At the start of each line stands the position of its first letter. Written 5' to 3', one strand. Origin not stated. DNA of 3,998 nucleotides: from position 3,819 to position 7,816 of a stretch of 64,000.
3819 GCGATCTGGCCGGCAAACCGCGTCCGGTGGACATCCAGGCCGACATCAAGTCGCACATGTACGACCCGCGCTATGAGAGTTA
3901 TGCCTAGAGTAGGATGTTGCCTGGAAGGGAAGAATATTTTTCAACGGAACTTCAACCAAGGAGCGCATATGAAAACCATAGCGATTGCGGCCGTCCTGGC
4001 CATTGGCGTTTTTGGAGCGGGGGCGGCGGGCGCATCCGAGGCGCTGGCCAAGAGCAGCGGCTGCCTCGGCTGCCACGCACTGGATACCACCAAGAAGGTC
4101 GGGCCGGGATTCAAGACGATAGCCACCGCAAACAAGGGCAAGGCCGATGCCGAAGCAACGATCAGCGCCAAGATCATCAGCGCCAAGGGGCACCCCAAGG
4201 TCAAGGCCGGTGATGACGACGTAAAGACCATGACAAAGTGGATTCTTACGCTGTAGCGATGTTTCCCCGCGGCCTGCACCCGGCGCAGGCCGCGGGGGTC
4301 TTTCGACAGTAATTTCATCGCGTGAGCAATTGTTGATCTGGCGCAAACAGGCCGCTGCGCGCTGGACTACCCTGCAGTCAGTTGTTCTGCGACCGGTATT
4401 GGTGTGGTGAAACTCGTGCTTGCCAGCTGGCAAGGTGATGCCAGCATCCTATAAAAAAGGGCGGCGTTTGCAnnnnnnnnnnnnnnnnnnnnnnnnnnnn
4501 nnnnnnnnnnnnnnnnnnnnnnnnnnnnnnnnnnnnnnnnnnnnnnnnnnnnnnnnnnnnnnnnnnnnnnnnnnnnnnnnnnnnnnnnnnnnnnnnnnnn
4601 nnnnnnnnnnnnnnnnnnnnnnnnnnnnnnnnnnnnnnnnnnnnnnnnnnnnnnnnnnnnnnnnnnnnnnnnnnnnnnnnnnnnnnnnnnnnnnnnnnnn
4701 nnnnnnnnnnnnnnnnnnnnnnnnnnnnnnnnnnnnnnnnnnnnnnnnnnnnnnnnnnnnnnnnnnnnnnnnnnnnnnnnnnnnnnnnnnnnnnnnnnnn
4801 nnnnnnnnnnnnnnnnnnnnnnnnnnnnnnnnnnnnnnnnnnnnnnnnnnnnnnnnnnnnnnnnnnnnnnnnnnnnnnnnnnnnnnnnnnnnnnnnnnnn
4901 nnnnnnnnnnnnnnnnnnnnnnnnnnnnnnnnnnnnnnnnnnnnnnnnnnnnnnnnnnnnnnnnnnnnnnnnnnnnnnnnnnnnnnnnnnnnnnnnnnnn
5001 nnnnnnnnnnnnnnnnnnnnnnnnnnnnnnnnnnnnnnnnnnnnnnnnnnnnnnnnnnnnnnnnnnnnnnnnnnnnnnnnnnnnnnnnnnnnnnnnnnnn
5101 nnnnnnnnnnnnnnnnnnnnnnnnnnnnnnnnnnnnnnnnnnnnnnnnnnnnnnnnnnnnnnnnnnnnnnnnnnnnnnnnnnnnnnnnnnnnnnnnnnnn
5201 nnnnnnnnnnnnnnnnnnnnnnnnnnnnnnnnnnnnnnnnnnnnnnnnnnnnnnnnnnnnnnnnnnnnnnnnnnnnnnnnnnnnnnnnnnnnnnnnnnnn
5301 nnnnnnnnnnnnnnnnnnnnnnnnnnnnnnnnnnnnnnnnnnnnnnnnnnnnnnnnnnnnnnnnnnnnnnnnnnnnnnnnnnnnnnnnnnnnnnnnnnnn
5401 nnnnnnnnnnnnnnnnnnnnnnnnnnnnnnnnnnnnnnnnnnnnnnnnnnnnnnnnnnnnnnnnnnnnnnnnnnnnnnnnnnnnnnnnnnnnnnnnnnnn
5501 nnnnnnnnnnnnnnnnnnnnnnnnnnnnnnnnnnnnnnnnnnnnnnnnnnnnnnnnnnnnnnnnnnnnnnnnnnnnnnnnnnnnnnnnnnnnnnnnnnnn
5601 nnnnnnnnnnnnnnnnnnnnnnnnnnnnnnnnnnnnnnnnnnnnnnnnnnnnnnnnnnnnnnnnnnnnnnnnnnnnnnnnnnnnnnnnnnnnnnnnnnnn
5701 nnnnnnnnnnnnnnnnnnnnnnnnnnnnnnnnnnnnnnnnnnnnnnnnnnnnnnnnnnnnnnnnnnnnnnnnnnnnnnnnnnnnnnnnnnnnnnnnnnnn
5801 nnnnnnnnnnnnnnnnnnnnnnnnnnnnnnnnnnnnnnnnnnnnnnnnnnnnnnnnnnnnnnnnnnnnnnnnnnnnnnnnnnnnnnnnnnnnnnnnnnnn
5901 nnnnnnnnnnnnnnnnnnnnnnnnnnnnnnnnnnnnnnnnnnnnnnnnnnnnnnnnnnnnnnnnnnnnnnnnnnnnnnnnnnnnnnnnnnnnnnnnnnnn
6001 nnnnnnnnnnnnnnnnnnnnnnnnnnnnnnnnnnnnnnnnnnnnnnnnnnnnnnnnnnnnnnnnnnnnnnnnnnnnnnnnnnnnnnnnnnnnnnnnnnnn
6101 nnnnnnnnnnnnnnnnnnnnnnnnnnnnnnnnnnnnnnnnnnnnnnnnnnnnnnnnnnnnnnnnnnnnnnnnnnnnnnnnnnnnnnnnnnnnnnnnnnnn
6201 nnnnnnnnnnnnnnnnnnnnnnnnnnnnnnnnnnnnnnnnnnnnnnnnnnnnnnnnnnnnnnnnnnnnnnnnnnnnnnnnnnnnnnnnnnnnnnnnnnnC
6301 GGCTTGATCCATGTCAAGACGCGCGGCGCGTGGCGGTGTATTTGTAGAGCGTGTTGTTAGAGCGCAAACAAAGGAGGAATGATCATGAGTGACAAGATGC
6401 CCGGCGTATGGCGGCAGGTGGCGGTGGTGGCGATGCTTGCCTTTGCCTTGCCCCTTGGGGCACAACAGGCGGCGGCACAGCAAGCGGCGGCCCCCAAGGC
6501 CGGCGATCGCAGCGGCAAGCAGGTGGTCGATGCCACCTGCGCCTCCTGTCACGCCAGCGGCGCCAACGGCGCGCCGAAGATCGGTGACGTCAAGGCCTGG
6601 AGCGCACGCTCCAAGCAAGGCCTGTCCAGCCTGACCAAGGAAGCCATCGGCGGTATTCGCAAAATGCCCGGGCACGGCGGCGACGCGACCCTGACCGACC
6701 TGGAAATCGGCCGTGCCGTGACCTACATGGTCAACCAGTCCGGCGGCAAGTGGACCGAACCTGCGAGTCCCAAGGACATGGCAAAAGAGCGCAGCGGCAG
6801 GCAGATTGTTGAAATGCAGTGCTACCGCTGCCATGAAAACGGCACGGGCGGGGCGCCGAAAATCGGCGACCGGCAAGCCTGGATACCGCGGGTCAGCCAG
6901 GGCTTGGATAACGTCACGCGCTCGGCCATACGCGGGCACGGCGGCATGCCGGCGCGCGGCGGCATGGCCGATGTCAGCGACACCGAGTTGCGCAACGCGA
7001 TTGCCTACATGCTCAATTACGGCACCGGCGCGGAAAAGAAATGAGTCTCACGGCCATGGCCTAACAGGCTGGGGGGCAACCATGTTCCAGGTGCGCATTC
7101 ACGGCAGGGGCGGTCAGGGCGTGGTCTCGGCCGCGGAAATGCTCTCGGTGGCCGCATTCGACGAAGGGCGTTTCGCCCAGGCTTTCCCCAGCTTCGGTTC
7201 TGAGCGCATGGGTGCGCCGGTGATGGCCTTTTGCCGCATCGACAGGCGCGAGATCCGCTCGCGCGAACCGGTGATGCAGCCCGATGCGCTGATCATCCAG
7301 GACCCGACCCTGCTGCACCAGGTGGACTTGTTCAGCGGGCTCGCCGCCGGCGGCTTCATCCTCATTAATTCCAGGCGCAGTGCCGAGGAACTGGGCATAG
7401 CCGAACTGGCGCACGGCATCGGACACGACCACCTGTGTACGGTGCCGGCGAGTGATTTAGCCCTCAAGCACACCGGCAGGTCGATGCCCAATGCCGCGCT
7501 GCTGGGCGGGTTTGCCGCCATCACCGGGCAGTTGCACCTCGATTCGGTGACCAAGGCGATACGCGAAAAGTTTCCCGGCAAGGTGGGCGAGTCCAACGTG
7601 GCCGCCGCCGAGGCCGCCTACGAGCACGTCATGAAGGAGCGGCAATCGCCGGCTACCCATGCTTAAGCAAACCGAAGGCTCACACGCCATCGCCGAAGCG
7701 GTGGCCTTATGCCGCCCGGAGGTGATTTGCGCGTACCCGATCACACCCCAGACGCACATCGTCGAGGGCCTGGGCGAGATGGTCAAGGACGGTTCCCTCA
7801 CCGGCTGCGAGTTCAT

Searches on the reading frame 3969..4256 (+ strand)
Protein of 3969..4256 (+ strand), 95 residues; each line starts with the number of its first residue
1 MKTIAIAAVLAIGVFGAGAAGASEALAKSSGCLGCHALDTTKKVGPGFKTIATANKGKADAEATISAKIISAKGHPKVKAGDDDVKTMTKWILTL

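Call 30: search_solved_structures(query=window:3969-4256:+, max_evalue=1)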
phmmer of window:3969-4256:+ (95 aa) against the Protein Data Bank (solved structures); distinct sequences matched with E-value up to 1: 47.
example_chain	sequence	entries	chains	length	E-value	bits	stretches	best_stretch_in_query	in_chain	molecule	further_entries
1dvv_A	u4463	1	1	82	7.3e-12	48.6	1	24-94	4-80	CYTOCHROME C551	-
2exv_A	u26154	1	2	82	1.6e-11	47.5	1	24-94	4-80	Cytochrome c-551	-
2pac_A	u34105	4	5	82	9.5e-11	45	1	24-94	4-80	CYTOCHROME C551 | Cytochrome c-551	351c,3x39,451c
5xec_C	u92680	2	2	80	2.6e-09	40.4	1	24-94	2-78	Cytochrome c-552,Cytochrome c-551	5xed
4xxl_A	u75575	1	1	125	1.1e-08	38.4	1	6-73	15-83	Cytochrome c class I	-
5xed_A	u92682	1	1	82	6e-08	36.1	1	24-94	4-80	Cytochrome c-551,Cytochrome c-552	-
5xec_A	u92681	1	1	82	6.3e-08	36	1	24-94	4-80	Cytochrome c-551,Cytochrome c-552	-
3zox_A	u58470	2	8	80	1.6e-07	34.7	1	26-95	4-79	CYTOCHROME C-552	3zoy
1fi3_A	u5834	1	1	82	2.6e-07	34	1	23-95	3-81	CYTOCHROME C-551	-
1a56_A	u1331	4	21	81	2.7e-07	34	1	26-95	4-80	FERRICYTOCHROME C-552 | FERROCYTOCHROME C-552 | CYTOCHROME C-552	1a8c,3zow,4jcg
2d0s_A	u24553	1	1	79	3.1e-07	33.8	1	24-95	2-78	cytochrome c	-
9l08_A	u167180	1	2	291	3.5e-07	33.6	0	23-62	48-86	Covalently Connected Cytochrome c555 trimer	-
1ayg_A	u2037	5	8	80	1.6e-06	31.5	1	24-94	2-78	CYTOCHROME C-552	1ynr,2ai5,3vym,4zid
2i8f_A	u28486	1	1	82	2.3e-06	31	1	23-94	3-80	Cytochrome c-551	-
1cch_A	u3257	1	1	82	2.3e-06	31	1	23-94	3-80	CYTOCHROME C551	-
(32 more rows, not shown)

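Call 77: search_protein_families(library=ncbifam, proteins=[window:3969-4256:+], max_evalue=1e-10)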
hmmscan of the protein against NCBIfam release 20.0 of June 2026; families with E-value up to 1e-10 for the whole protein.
window:3969-4256:+ (95 aa): 0 families

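Call 79: search_solved_structures(query=window:3969-4256:+, max_evalue=1e-7, show_alignments=5)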
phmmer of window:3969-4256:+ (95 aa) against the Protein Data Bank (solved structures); distinct sequences matched with E-value up to 1e-7: 7.
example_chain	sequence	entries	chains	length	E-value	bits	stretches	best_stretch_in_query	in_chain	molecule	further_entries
1dvv_A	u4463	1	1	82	7.3e-12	48.6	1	24-94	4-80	CYTOCHROME C551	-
2exv_A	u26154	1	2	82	1.6e-11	47.5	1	24-94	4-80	Cytochrome c-551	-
2pac_A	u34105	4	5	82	9.5e-11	45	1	24-94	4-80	CYTOCHROME C551 | Cytochrome c-551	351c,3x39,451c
5xec_C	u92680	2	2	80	2.6e-09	40.4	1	24-94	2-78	Cytochrome c-552,Cytochrome c-551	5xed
4xxl_A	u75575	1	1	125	1.1e-08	38.4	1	6-73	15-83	Cytochrome c class I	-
5xed_A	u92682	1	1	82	6e-08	36.1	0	24-94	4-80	Cytochrome c-551,Cytochrome c-552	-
5xec_A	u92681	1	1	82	6.3e-08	36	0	24-94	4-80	Cytochrome c-551,Cytochrome c-552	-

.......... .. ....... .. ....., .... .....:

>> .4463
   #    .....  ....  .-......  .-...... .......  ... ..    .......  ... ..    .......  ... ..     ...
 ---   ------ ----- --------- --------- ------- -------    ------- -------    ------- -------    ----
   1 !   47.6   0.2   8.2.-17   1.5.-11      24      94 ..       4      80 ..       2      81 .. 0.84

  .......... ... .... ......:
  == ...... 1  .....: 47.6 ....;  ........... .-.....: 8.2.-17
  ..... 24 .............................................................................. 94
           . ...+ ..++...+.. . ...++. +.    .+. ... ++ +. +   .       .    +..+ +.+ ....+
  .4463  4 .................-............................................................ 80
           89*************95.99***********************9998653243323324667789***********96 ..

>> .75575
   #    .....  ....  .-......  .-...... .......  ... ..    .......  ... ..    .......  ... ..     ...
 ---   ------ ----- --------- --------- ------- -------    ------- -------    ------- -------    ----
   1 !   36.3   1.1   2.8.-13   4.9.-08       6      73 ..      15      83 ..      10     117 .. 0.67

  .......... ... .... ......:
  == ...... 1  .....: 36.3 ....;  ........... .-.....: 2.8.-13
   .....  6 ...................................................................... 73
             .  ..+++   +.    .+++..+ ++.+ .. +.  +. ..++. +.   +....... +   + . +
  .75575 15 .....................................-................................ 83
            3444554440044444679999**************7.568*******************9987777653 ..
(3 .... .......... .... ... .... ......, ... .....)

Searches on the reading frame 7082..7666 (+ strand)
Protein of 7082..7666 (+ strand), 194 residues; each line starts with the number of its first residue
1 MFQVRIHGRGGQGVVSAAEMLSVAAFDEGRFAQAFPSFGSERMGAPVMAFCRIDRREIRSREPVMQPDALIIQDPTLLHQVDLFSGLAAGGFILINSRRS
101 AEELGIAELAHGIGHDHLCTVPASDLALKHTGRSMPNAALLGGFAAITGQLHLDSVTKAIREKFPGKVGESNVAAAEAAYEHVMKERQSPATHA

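Call 77: search_protein_families(library=ncbifam, proteins=[window:7082-7666:+], max_evalue=1e-10)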
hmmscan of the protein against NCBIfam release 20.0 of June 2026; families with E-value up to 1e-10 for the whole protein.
window:7082-7666:+ (194 aa): 7 families
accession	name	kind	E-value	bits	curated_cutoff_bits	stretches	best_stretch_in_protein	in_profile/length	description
NF006321.0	PRK08534.1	equivalog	1.5e-61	207.2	225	1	1-186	1-180/181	pyruvate ferredoxin oxidoreductase subunit gamma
NF040683.1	PorC_Meth_Thtga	equivalog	1.4e-60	204.1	270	1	1-186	1-176/177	pyruvate synthase subunit PorC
TIGR02175.1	PorC_KorC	subfamily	1.6e-57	194.1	81.1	1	1-184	1-176/177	2-oxoacid:acceptor oxidoreductase, gamma subunit, pyruvate/2-ketoisovalerate family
NF010632.0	PRK14029.1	equivalog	1e-47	162.2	335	1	1-182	1-179/185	pyruvate/ketoisovalerate ferredoxin oxidoreductase subunit gamma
NF045762.1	PhenlGlyoxDHPadE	equivalog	4e-42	144.2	300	1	1-184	1-180/187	NADH-dependent phenylglyoxylate dehydrogenase subunit gamma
NF004497.0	PRK05844.1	equivalog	1.4e-28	99.8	243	1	1-183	1-185/186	pyruvate flavodoxin oxidoreductase subunit gamma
TIGR03710.1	OAFO_sf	subfamily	2.3e-15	56.2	482.75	1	2-188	2-178/561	2-oxoacid:acceptor oxidoreductase subunit alpha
